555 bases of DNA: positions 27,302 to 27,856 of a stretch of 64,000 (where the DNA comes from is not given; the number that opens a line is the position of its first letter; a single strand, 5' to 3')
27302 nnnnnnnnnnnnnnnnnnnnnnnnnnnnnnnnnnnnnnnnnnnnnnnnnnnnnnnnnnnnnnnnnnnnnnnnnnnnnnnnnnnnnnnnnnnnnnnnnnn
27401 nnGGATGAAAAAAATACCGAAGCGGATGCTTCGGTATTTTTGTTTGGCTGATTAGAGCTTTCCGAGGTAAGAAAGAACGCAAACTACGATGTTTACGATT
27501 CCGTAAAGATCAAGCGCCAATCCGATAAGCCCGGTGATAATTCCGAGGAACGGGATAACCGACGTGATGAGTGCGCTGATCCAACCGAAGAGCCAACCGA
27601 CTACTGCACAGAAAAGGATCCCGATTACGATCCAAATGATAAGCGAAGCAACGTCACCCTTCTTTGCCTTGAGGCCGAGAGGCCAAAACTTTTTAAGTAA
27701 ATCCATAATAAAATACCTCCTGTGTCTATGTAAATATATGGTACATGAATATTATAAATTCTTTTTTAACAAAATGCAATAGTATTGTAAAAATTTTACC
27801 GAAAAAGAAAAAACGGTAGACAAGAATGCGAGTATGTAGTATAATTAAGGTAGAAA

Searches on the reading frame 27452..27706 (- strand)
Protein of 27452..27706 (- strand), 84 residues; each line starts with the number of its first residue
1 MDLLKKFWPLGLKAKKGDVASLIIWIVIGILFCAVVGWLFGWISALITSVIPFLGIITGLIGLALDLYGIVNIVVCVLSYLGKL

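Call 40: search_protein_families(library=pfam, proteins=[window:27452-27706:-], max_evalue=5)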
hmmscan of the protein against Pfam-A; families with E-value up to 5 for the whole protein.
window:27452-27706:- (84 aa): 1 family
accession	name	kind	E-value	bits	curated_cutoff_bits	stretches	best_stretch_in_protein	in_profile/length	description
PF03239.20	FTR1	-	0.027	14.2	25.3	1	8-63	143-197/284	Iron permease FTR1 family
